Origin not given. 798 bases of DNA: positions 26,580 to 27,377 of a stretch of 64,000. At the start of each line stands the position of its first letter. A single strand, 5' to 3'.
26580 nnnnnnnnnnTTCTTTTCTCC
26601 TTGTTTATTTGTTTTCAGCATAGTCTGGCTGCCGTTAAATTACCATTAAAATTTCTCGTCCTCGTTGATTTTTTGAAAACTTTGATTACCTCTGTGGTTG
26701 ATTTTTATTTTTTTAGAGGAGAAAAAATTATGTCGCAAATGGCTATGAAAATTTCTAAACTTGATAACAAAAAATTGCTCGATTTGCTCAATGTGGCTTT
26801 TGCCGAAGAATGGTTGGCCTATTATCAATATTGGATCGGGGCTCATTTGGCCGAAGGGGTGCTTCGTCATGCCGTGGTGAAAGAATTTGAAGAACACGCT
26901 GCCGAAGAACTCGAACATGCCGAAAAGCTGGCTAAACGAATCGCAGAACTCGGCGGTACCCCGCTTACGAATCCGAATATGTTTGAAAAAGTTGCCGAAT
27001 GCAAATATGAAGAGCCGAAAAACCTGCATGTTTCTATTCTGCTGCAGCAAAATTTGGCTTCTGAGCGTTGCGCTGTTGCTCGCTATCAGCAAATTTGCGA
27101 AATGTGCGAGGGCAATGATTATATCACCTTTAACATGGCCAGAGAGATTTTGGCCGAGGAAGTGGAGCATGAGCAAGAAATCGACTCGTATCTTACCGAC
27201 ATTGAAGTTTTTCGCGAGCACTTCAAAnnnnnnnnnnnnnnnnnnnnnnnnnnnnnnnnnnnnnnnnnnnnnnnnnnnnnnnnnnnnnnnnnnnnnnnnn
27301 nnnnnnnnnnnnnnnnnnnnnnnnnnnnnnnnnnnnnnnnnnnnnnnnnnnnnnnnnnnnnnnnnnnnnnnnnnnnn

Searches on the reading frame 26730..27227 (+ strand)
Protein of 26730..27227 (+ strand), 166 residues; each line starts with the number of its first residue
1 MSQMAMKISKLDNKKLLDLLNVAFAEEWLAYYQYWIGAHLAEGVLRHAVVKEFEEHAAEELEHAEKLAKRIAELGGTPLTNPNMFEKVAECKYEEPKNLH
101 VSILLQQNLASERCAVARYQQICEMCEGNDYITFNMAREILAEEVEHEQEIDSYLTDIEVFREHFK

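Call 22: find_homologous_proteins(query=window:26730-27227:+, max_evalue=1e-20)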
Query window:26730-27227:+ (166 aa): 1148 proteins with E <= 1e-20 among 1367 candidates; the best 120 are listed.
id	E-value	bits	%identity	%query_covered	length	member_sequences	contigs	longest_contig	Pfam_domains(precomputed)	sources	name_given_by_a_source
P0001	1.7e-103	361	99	100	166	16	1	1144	PF00210.31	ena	-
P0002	1.4e-87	310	87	99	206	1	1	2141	PF00210.31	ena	-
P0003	2.4e-72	260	73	96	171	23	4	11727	PF00210.31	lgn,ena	-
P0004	2.8e-70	253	73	96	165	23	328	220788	PF02915.24,PF00210.31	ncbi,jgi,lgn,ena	-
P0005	7.2e-69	249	71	96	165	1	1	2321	PF02915.24,PF00210.31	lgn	-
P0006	2.5e-67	244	69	96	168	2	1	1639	PF00210.31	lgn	-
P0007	2.7e-66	240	69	95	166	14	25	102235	PF00210.31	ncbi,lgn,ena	-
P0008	3.5e-65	237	67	95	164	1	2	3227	PF00210.31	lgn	-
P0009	6.0e-65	236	67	95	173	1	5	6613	PF00210.31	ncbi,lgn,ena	-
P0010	1.9e-62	228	63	98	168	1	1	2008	PF00210.31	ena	-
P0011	2.4e-62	228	64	98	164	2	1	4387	PF02915.24,PF00210.31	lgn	-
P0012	1.3e-61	225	66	96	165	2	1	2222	PF00210.31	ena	-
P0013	1.4e-61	225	60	99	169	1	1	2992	PF02915.24,PF00210.31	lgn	-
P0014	2.1e-61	224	65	95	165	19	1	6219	PF00210.31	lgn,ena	-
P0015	1.4e-60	222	61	99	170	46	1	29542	PF00210.31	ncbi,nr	ncbi:MAG: ferritin-like domain-containing protein [Alphaproteobacteria bacterium]|nr:ferritin-like d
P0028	2.9e-58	214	62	95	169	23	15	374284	PF00210.31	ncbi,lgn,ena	-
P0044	1.4e-57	212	64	96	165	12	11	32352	PF00210.31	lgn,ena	-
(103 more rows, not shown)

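Call 23: find_encoding_contigs(protein=P0002, flank=3000, max_places=2)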
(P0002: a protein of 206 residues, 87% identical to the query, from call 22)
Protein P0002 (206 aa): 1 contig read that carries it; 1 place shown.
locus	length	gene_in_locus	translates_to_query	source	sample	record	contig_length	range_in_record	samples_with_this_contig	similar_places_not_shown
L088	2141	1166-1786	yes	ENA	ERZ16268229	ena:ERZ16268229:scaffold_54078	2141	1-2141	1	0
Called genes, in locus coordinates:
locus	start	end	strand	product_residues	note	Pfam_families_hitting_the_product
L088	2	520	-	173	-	?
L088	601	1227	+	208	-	PF01523:PmbA_TldD_1st (weak)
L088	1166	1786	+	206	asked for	PF00210:Ferritin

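Call 24: find_encoding_contigs(protein=P0003, flank=3000, max_places=3)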
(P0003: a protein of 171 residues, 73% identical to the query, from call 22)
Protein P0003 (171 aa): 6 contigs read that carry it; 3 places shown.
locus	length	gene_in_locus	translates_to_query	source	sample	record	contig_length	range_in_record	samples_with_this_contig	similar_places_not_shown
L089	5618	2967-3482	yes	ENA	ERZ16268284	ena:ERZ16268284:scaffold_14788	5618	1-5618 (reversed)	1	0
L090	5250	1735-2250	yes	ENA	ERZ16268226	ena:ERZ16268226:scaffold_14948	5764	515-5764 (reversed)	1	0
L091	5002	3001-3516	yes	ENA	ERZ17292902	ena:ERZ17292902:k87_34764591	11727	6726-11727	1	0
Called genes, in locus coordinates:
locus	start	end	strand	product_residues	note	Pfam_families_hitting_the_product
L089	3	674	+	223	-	?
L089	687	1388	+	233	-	-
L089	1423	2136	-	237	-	PF00072:Response_reg, PF00486:Trans_reg_C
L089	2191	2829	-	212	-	PF00215:OMPdecase (faint), PF00834:Ribul_P_3_epim, PF04131:NanE (weak), PF01884:PcrB (faint)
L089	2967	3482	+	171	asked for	PF00210:Ferritin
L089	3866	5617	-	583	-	?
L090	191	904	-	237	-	PF00072:Response_reg, PF00486:Trans_reg_C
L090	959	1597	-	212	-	PF00215:OMPdecase (faint), PF00834:Ribul_P_3_epim, PF04131:NanE (weak), PF01884:PcrB (faint)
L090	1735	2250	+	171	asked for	PF00210:Ferritin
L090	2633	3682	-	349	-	PF01116:F_bP_aldolase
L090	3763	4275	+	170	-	-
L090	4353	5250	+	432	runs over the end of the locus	PF07690:MFS_1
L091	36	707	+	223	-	-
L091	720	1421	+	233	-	-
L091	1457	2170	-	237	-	PF00072:Response_reg, PF00486:Trans_reg_C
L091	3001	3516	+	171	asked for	PF00210:Ferritin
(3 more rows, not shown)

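Call 25: find_encoding_contigs(protein=P0004, flank=3000, max_places=4)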
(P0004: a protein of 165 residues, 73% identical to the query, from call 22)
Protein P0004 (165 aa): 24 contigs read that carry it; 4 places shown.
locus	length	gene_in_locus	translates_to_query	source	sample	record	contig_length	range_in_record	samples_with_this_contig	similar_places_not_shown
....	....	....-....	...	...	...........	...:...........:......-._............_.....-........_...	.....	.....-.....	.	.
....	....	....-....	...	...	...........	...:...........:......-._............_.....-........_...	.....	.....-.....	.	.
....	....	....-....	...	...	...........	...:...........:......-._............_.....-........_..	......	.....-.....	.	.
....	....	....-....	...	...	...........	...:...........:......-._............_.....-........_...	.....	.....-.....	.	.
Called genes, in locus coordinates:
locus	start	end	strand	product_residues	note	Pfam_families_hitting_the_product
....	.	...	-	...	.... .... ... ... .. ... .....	-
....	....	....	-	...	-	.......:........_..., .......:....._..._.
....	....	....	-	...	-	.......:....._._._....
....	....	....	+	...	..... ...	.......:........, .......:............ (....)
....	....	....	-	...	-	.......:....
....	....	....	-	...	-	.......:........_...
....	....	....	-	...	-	-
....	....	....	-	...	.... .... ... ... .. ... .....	-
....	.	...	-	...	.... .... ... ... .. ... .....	-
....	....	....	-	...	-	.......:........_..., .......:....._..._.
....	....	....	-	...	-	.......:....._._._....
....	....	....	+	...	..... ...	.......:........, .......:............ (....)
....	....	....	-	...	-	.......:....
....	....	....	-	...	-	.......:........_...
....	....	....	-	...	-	-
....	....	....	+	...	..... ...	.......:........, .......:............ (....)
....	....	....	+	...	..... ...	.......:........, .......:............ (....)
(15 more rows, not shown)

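Call 26: find_encoding_contigs(protein=P0007, flank=3000, max_places=3)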
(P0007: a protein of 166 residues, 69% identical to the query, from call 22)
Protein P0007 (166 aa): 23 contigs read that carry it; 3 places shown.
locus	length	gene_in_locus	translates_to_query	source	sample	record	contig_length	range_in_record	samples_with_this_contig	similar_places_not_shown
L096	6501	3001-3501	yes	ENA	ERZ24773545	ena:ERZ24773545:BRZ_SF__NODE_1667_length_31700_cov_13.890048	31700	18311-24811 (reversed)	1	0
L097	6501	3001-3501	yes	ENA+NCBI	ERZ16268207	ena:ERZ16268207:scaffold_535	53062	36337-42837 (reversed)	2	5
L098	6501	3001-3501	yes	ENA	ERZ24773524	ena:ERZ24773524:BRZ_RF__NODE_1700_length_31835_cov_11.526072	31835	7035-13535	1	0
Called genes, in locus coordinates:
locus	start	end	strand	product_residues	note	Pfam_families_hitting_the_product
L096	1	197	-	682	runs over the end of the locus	-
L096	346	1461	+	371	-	PF00990:GGDEF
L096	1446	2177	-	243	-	PF00072:Response_reg, PF00486:Trans_reg_C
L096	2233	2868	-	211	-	PF00834:Ribul_P_3_epim, PF01884:PcrB (faint)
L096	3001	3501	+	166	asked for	PF00210:Ferritin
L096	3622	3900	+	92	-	-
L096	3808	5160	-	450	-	PF26769:HAMP_PhoQ, PF00512:HisKA, PF02518:HATPase_c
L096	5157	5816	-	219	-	PF00072:Response_reg, PF00486:Trans_reg_C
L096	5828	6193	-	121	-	PF04076:BOF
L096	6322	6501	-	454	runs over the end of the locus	PF02321:OEP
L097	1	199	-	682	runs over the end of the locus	-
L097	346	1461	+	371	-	PF00990:GGDEF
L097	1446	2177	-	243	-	PF00072:Response_reg, PF00486:Trans_reg_C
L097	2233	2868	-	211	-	PF00834:Ribul_P_3_epim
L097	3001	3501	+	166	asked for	PF00210:Ferritin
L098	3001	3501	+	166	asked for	PF00210:Ferritin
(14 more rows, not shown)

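Call 29: find_encoding_contigs(protein=P0009, flank=2500, max_places=2)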
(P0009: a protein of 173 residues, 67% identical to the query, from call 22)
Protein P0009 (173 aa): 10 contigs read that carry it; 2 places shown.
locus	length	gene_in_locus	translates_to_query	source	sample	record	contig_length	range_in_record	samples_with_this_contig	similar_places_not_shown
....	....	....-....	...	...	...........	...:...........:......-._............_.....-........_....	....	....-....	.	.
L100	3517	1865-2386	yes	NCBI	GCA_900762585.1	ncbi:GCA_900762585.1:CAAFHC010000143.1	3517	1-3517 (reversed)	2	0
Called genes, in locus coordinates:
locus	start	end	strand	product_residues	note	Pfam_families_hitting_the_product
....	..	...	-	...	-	-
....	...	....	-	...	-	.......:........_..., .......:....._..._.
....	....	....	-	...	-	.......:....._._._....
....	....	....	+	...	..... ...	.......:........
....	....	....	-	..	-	-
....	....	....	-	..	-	?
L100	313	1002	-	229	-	PF00072:Response_reg, PF00486:Trans_reg_C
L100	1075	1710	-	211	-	PF00834:Ribul_P_3_epim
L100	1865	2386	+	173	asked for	PF00210:Ferritin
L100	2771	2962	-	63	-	-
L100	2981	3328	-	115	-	-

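Call 30: find_encoding_contigs(protein=P0014, flank=2500, max_places=2)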
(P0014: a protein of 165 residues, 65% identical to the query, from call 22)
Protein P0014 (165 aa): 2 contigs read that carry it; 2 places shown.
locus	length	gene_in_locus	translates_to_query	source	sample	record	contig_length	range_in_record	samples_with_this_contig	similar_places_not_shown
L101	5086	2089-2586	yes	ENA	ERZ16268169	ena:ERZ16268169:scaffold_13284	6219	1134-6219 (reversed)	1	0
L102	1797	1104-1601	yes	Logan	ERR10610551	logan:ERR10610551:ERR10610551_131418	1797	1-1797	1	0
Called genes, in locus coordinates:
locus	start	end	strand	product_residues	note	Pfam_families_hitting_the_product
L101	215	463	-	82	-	-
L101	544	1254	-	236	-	PF00072:Response_reg, PF00486:Trans_reg_C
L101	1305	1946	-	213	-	PF00834:Ribul_P_3_epim, PF00215:OMPdecase (weak), PF01884:PcrB (faint)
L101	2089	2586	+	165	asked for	PF00210:Ferritin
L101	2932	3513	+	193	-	-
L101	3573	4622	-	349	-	PF01116:F_bP_aldolase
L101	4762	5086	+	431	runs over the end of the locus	PF00083:Sugar_tr (weak), PF07690:MFS_1, PF05977:MFS_3 (weak)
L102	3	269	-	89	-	?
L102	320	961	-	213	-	PF00834:Ribul_P_3_epim, PF00215:OMPdecase (weak), PF01884:PcrB (faint)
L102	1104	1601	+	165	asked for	PF00210:Ferritin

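Call 31: find_encoding_contigs(protein=P0015, flank=2500, max_places=2)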
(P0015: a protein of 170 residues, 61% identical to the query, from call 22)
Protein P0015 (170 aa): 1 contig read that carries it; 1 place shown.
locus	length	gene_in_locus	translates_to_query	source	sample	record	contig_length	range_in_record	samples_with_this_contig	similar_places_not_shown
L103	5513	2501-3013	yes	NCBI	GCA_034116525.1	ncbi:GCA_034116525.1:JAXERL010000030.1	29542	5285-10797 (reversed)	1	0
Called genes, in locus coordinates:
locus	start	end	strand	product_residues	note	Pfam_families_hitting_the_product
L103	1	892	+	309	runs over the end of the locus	PF00561:Abhydrolase_1, PF12697:Abhydrolase_6, PF12146:Hydrolase_4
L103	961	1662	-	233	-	PF00072:Response_reg, PF00486:Trans_reg_C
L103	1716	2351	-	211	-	PF00834:Ribul_P_3_epim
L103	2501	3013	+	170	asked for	PF00210:Ferritin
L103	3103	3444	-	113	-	-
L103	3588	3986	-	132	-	-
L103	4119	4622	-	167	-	-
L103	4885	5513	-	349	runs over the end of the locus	PF01116:F_bP_aldolase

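Call 32: find_encoding_contigs(protein=P0028, flank=2500, max_places=2)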
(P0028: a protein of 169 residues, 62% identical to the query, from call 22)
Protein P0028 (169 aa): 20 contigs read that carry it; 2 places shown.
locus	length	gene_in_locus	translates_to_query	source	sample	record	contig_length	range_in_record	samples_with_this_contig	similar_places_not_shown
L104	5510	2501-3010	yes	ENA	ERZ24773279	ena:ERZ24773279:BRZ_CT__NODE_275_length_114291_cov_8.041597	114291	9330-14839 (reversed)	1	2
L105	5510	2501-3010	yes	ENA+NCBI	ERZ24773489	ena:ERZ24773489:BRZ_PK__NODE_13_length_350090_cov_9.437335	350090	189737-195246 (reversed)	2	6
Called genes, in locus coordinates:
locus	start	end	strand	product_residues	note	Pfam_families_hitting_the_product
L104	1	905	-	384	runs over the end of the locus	PF01702:TGT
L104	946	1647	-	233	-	PF00072:Response_reg, PF00486:Trans_reg_C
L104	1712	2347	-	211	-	PF00834:Ribul_P_3_epim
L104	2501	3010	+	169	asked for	PF00210:Ferritin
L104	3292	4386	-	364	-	PF01168:Ala_racemase_N, PF00842:Ala_racemase_C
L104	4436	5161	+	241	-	PF01026:TatD_DNase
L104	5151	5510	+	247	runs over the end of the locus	PF00899:ThiF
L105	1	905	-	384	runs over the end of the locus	PF01702:TGT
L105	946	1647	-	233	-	PF00072:Response_reg, PF00486:Trans_reg_C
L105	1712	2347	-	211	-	PF00834:Ribul_P_3_epim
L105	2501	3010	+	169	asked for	PF00210:Ferritin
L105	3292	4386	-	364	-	PF01168:Ala_racemase_N, PF00842:Ala_racemase_C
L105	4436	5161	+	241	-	PF01026:TatD_DNase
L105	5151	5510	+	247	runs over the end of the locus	PF00899:ThiF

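Call 43: find_encoding_contigs(protein=P0005, flank=2000, max_places=1)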
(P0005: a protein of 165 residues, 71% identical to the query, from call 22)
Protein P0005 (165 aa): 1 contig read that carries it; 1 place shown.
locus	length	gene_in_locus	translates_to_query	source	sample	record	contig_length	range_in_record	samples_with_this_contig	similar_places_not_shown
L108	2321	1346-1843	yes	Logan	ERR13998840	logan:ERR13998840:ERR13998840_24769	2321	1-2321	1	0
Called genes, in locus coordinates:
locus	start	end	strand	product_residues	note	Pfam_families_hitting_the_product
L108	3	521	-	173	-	?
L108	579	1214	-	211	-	PF00834:Ribul_P_3_epim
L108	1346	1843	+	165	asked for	PF00210:Ferritin, PF02915:Rubrerythrin (faint)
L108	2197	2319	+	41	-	?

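Call 44: find_encoding_contigs(protein=P0008, flank=2000, max_places=2)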
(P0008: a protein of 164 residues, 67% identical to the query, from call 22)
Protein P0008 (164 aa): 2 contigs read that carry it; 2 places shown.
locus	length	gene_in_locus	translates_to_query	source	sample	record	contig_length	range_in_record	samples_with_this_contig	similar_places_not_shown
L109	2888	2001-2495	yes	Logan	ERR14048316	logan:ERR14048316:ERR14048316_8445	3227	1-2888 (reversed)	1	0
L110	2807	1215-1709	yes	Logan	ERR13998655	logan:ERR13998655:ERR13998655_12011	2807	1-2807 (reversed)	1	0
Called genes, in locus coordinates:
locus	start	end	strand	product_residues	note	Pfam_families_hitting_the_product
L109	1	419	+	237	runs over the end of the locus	-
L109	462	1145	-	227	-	PF00072:Response_reg, PF00486:Trans_reg_C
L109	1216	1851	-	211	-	PF00834:Ribul_P_3_epim, PF04131:NanE (faint)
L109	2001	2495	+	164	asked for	PF00210:Ferritin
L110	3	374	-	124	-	?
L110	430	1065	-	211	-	PF00834:Ribul_P_3_epim, PF04131:NanE (faint)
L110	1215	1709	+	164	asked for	PF00210:Ferritin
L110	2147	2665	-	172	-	PF00156:Pribosyltran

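Call 45: find_encoding_contigs(protein=P0044, flank=2000, max_places=2)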
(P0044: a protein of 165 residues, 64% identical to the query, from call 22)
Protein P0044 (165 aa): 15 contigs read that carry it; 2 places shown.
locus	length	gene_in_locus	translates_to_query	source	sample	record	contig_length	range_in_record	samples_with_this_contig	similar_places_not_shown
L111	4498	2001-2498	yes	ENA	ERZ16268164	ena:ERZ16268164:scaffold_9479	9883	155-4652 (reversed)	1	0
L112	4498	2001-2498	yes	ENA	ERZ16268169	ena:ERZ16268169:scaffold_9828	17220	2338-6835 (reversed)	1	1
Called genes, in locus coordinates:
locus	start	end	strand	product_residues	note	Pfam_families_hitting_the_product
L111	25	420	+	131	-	-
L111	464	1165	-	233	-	PF00072:Response_reg, PF00486:Trans_reg_C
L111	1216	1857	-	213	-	PF00834:Ribul_P_3_epim, PF00215:OMPdecase (faint)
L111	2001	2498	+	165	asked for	PF00210:Ferritin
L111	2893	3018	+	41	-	-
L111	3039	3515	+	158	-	PF00702:Hydrolase (weak), PF13419:HAD_2 (weak)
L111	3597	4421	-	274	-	-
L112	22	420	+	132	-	-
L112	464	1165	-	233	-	PF00072:Response_reg, PF00486:Trans_reg_C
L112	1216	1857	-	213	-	PF00834:Ribul_P_3_epim, PF00215:OMPdecase (weak)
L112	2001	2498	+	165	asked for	PF00210:Ferritin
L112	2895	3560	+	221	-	PF00702:Hydrolase, PF13419:HAD_2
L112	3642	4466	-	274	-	-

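Call 67: search_protein_families(library=ncbifam, proteins=[window:26730-27227:+], max_evalue=0.001)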
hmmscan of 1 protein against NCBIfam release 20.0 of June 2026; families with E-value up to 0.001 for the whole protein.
window:26730-27227:+ (166 aa): 5 families
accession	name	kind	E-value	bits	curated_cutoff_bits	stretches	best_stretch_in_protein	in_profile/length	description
NF040955.1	Arch_DPS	equivalog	1.4e-24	86.7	250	1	9-156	11-160/177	DNA protection during starvation protein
NF009990.0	PRK13456.1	equivalog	1.7e-24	86.4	158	1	6-155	13-164/188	DNA protection protein DPS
NF041388.1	DNAstvprot_Halo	equivalog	3.2e-14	53.2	170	1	4-157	12-166/171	DNA starvation/stationary phase protection protein DpsA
TIGR00754.1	bfr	equivalog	1.7e-06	28.1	125.55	1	13-153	4-136/157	bacterioferritin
NF052461.1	DNAProtecDpsACyan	equivalog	4.4e-06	26.5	300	1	14-146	26-159/176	DNA starvation/stress protection protein DpsA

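Call 68: search_solved_structures(query=window:26730-27227:+, max_evalue=0.00001)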
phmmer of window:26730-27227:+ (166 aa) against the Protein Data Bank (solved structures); distinct sequences matched with E-value up to 0.00001: 15.
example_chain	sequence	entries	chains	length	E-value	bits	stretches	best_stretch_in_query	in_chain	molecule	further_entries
2vzb_A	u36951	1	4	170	4.2e-50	173.1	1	9-165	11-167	PUTATIVE BACTERIOFERRITIN-RELATED PROTEIN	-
8w1d_A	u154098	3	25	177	4.3e-21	78.8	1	11-158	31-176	DPS-LIKE PROTEIN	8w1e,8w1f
7stw_A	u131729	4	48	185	1.9e-19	73.5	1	9-156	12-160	DNA protection during starvation protein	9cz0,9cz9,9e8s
9cz8_A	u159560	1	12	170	5.5e-19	72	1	12-156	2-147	DNA protection during starvation protein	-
2clb_A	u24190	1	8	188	6.7e-16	62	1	7-149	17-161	DPS-LIKE PROTEIN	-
9qq4_A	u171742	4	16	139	9.8e-13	51.7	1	14-149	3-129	Bacterioferritin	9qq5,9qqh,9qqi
2qqy_A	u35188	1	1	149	2.6e-08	37.3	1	12-157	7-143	Sigma B operon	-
8sqo_A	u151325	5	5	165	1.2e-07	35.2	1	14-154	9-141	Bacterioferritin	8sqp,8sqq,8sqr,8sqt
9gzu_A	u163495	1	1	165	1.6e-07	34.7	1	14-154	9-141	Bacterioferritin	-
3gvy_A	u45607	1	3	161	1.7e-07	34.7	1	14-152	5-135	Bacterioferritin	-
3fvb_A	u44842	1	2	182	1.8e-07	34.6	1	13-154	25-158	Bacterioferritin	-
1jgc_A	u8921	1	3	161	2.1e-07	34.4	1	14-153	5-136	bacterioferritin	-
4am2_A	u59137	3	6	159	5.5e-07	33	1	13-155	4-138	BACTERIOFERRITIN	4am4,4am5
1nf4_A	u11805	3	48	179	9.9e-07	32.2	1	14-148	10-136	bacterioferritin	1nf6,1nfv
4tof_A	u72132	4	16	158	3.3e-06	30.5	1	13-155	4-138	Bacterioferritin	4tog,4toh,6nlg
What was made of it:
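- Closest known: OxyS and RyhB/PrrF-type stress sRNAs. Same: Here the RNA is tightly linked to a DPS-like mini-ferritin (call 68).
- The closest solved structure is Bacteroides fragilis DPS-like protein 2VZB, E = 4e-50 (call 68).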
